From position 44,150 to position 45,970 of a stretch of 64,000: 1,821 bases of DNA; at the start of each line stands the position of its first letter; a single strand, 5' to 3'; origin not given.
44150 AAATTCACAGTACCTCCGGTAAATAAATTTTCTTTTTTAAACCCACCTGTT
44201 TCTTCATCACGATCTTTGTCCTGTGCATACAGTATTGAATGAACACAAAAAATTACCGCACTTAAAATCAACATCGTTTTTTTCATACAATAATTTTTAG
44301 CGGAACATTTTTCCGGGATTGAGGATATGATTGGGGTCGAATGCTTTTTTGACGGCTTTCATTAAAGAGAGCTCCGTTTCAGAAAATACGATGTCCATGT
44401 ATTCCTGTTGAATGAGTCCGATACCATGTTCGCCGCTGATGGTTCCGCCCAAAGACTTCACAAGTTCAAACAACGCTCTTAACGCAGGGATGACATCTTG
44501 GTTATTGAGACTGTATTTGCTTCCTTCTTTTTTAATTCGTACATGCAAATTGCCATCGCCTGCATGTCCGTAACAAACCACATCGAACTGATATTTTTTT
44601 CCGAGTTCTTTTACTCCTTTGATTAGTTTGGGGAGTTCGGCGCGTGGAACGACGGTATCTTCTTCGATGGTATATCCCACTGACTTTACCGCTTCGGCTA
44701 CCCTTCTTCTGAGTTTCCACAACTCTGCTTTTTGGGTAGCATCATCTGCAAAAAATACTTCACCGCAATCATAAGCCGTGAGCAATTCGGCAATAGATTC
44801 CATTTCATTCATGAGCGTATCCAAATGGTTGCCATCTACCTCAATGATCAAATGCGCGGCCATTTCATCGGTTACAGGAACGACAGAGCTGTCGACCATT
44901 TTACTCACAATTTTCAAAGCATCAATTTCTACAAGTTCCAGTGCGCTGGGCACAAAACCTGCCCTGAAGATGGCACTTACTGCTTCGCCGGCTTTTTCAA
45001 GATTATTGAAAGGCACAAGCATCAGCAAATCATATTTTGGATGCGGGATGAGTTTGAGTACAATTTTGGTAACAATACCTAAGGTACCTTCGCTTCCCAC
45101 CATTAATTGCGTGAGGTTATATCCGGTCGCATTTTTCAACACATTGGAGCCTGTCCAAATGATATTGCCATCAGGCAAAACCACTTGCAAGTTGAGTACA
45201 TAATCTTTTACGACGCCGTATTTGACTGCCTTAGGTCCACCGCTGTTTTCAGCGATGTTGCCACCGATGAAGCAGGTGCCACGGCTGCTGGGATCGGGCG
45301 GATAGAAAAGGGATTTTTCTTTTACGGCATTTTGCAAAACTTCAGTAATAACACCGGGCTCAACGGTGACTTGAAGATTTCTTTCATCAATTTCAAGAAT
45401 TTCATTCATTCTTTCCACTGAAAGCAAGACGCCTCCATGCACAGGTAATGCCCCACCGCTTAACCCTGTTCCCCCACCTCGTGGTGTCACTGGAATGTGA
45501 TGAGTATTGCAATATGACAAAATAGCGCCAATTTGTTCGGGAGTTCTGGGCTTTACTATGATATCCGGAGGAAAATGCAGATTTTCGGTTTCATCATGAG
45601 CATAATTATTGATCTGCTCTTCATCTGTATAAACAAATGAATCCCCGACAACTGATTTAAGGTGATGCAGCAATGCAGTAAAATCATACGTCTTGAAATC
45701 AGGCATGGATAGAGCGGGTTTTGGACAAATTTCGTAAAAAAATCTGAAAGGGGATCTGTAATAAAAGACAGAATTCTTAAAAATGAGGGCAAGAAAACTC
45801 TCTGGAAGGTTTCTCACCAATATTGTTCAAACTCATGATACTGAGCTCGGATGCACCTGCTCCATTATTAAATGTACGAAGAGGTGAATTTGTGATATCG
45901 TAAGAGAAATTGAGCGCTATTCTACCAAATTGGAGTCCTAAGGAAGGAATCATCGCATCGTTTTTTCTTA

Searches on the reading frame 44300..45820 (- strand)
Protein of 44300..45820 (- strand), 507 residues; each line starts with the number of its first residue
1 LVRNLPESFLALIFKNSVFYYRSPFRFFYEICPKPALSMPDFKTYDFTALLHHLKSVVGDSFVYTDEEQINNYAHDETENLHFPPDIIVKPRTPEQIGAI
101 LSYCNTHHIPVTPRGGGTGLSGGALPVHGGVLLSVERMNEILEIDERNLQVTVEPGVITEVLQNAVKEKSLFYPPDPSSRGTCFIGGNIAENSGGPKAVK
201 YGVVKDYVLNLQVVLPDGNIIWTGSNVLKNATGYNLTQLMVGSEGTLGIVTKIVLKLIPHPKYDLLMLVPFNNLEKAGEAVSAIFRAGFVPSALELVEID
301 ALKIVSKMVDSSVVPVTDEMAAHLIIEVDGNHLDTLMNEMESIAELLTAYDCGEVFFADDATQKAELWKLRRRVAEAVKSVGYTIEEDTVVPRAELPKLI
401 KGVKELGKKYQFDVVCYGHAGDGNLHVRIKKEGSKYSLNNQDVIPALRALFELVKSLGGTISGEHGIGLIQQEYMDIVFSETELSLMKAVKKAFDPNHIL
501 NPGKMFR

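Call 53: search_protein_families(library=pfam, proteins=[window:44300-45820:-])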
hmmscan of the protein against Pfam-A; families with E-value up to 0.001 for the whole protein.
window:44300-45820:- (507 aa): 2 families
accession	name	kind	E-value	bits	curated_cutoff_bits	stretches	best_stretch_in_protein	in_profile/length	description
PF02913.24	FAD-oxidase_C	-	5e-60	203.7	21.2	1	261-505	2-248/248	FAD linked oxidases, C-terminal domain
PF01565.28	FAD_binding_4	-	2.5e-43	147.5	26.4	1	85-224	1-139/139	FAD binding domain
